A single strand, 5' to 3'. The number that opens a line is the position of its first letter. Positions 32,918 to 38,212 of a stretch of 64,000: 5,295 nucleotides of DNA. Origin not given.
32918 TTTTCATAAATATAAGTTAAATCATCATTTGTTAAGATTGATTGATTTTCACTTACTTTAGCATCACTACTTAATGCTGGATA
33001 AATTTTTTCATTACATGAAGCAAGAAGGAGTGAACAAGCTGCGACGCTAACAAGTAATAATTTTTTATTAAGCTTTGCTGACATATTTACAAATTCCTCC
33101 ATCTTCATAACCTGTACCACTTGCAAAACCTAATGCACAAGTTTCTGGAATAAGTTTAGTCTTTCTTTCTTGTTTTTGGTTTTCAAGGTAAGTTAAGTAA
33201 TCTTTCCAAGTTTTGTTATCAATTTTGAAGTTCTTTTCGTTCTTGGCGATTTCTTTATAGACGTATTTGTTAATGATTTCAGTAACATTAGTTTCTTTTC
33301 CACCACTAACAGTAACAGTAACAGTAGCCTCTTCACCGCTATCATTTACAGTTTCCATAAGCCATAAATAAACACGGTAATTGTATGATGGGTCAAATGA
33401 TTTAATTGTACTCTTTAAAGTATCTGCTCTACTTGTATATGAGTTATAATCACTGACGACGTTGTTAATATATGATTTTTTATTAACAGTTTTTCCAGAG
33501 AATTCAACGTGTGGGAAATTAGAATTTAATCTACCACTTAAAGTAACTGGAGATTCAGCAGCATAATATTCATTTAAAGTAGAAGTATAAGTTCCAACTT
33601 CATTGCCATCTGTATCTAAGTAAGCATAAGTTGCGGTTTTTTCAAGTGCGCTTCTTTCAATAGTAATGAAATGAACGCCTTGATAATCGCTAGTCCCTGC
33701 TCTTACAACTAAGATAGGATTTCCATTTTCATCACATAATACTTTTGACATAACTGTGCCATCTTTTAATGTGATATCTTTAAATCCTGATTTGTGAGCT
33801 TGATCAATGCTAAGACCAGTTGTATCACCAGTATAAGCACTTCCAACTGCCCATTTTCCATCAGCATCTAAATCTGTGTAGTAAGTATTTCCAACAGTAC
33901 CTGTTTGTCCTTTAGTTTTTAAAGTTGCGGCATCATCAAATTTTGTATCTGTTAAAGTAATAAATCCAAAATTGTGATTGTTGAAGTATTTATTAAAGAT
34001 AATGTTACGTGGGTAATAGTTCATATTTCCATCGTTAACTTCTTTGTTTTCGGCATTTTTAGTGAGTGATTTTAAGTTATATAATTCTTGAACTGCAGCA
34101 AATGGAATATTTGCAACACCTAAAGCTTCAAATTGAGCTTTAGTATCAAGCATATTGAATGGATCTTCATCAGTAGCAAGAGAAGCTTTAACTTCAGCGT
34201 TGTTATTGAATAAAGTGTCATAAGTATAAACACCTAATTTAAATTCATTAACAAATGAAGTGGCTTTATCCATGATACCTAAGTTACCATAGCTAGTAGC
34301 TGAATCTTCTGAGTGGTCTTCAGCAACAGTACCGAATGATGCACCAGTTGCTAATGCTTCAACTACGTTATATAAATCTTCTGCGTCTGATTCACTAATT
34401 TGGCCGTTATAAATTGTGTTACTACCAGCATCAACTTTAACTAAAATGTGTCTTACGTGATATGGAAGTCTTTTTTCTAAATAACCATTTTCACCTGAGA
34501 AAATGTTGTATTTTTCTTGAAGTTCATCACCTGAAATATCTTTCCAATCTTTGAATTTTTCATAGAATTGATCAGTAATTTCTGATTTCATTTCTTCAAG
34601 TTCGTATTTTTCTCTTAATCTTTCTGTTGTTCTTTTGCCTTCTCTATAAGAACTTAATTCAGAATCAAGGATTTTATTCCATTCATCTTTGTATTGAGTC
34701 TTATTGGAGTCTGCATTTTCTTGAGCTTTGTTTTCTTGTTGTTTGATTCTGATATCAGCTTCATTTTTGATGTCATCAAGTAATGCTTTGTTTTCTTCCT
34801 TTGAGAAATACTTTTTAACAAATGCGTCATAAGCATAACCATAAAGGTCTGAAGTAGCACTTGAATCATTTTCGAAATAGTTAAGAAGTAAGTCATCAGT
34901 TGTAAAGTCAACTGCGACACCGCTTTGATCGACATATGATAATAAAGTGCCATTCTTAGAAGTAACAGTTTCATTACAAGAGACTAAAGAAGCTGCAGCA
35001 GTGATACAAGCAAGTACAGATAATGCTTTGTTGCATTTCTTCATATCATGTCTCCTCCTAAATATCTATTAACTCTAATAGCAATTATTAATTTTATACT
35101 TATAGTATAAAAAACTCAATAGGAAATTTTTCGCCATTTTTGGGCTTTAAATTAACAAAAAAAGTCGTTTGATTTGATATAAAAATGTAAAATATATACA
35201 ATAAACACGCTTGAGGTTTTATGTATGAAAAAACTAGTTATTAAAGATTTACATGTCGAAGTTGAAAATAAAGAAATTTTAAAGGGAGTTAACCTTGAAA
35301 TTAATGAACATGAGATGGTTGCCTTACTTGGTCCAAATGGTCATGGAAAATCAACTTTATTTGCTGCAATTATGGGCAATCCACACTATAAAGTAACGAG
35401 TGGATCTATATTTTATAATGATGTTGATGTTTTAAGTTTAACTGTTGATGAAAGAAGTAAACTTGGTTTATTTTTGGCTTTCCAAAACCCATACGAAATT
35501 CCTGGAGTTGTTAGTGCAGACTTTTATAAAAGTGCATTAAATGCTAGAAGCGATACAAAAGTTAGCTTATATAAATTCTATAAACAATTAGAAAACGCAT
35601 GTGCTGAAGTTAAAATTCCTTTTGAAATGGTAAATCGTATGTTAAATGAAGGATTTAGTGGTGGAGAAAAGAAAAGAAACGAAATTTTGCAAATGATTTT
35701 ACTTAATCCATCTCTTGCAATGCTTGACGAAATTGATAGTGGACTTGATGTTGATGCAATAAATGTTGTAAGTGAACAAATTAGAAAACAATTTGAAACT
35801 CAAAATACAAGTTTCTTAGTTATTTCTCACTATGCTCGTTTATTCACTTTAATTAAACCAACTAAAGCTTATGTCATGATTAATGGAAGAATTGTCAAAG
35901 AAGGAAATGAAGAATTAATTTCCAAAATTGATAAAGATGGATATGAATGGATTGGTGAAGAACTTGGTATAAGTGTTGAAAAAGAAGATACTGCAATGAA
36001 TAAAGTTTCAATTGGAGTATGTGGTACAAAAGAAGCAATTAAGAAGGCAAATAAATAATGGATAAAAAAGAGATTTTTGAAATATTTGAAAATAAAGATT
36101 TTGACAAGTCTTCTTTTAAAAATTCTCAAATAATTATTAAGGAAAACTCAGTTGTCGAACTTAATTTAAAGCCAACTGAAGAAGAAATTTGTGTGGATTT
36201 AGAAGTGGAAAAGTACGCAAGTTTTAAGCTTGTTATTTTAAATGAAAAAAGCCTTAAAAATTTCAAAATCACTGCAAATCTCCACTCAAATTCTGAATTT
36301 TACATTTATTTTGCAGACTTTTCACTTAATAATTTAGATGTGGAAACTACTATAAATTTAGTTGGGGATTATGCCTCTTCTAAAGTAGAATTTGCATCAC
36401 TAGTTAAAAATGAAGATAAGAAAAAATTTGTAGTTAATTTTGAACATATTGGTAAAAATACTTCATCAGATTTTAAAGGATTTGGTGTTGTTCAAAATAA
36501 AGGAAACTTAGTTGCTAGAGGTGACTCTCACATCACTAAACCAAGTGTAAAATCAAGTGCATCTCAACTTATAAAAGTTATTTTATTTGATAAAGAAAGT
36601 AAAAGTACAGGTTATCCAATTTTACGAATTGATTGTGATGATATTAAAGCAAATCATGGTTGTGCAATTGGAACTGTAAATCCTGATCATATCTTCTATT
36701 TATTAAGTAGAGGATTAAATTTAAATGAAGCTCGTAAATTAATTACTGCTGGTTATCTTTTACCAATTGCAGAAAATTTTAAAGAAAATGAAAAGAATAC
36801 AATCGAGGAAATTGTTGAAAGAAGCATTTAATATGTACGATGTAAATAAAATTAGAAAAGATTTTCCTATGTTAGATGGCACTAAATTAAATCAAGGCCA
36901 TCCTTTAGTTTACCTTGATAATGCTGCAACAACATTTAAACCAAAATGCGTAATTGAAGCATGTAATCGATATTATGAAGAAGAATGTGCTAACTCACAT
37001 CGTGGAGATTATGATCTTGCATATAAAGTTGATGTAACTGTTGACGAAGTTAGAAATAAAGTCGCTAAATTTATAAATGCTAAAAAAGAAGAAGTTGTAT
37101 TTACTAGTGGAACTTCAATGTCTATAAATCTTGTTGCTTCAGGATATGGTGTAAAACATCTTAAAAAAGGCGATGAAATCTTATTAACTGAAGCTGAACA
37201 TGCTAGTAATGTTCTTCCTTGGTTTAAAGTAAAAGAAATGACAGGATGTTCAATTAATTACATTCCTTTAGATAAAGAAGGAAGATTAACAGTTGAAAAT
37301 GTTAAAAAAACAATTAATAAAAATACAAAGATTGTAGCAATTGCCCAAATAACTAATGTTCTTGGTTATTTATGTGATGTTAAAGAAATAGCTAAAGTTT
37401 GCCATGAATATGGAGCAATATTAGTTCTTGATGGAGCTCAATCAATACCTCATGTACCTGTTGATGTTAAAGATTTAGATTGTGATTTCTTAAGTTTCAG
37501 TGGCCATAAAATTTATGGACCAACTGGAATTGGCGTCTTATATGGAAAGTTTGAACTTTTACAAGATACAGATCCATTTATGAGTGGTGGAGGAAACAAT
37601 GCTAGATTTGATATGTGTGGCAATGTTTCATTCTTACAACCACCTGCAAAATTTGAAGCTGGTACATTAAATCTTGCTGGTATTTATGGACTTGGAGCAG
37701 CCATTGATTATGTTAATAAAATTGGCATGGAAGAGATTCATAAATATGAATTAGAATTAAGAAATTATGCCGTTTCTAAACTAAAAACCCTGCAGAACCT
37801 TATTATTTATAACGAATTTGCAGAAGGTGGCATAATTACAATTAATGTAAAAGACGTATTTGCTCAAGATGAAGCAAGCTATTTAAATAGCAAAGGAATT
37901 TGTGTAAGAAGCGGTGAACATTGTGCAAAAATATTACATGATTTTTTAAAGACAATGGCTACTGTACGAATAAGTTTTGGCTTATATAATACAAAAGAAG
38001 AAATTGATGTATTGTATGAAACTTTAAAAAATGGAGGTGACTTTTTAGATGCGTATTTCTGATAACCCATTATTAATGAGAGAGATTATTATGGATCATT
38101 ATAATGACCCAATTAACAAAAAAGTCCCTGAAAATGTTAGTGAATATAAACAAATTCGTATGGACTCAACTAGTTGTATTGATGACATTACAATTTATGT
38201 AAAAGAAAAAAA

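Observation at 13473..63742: Dispersed DNA-level motif (core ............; extended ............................) in intergenic and coding DNA, both orientations, all three frames: candidate uptake-signal-like or otherwise undescribed genome-wide signal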

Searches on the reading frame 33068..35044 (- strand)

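Call 25: search_protein_families(library=pfam, proteins=[window:33068-35044:-])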
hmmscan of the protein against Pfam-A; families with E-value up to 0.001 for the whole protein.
window:33068-35044:- (658 aa): 1 family
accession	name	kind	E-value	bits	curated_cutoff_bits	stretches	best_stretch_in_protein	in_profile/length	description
PF13616.12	Rotamase_3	-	0.00095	20.1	22.5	0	195-269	16-86/116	PPIC-type PPIASE domain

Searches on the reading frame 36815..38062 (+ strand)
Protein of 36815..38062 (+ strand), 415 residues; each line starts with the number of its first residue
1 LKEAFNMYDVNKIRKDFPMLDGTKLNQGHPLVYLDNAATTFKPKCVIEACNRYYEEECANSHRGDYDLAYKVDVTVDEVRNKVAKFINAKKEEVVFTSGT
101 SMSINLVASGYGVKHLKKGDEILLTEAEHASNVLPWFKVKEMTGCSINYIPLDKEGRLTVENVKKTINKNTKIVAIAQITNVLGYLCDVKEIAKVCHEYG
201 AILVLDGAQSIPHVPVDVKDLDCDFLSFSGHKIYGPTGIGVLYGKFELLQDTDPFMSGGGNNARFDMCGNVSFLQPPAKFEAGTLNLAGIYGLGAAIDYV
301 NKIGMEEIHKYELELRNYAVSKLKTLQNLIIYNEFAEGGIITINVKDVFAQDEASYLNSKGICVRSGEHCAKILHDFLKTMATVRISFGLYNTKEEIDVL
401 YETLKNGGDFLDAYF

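Call 29: search_solved_structures(query=window:36815-38062:+, show_alignments=2, max_evalue=1e-30)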
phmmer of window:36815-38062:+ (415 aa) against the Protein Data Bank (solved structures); distinct sequences matched with E-value up to 1e-30: 63 (the best 60 are shown).
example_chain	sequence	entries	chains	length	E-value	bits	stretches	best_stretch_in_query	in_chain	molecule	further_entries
5xt5_A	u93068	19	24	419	7.1e-115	387.5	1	9-410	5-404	Cysteine desulfurase SufS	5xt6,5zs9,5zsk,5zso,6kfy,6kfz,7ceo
5j8q_A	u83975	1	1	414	9.6e-115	387.1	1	10-410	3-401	Cysteine desulfurase SufS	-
7e6d_A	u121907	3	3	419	4.9e-114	384.7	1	9-410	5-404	Cysteine desulfurase SufS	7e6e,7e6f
7e6a_A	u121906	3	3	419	1.3e-113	383.4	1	9-410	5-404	Cysteine desulfurase SufS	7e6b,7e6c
7cer_A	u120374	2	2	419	1.7e-113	383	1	9-410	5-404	Cysteine desulfurase SufS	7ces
7ceq_A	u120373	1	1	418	1.8e-113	382.9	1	9-410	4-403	Cysteine desulfurase SufS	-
8d8s_A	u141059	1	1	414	3.2e-108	365.6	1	3-410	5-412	Cysteine desulfurase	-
6c9e_A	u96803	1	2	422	4.1e-101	342.2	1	6-405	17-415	Cysteine desulfurase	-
1t3i_A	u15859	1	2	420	4.7e-99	335.4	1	13-405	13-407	Probable cysteine desulfurase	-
8kg1_A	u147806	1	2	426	1.7e-98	333.6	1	5-405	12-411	cysteine desulfurase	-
5vpr_A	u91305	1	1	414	8.2e-98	331.3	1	6-407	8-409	Cysteine desulfurase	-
6mre_A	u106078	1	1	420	2.5e-96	326.4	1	7-402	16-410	Cysteine desulfurase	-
4w91_A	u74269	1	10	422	3.5e-96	325.9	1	7-410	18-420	Aminotransferase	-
6mri_A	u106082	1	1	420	3.5e-96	325.9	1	7-402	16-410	Cysteine desulfurase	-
6mrh_A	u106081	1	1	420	3.5e-96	325.9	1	7-402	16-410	Cysteine desulfurase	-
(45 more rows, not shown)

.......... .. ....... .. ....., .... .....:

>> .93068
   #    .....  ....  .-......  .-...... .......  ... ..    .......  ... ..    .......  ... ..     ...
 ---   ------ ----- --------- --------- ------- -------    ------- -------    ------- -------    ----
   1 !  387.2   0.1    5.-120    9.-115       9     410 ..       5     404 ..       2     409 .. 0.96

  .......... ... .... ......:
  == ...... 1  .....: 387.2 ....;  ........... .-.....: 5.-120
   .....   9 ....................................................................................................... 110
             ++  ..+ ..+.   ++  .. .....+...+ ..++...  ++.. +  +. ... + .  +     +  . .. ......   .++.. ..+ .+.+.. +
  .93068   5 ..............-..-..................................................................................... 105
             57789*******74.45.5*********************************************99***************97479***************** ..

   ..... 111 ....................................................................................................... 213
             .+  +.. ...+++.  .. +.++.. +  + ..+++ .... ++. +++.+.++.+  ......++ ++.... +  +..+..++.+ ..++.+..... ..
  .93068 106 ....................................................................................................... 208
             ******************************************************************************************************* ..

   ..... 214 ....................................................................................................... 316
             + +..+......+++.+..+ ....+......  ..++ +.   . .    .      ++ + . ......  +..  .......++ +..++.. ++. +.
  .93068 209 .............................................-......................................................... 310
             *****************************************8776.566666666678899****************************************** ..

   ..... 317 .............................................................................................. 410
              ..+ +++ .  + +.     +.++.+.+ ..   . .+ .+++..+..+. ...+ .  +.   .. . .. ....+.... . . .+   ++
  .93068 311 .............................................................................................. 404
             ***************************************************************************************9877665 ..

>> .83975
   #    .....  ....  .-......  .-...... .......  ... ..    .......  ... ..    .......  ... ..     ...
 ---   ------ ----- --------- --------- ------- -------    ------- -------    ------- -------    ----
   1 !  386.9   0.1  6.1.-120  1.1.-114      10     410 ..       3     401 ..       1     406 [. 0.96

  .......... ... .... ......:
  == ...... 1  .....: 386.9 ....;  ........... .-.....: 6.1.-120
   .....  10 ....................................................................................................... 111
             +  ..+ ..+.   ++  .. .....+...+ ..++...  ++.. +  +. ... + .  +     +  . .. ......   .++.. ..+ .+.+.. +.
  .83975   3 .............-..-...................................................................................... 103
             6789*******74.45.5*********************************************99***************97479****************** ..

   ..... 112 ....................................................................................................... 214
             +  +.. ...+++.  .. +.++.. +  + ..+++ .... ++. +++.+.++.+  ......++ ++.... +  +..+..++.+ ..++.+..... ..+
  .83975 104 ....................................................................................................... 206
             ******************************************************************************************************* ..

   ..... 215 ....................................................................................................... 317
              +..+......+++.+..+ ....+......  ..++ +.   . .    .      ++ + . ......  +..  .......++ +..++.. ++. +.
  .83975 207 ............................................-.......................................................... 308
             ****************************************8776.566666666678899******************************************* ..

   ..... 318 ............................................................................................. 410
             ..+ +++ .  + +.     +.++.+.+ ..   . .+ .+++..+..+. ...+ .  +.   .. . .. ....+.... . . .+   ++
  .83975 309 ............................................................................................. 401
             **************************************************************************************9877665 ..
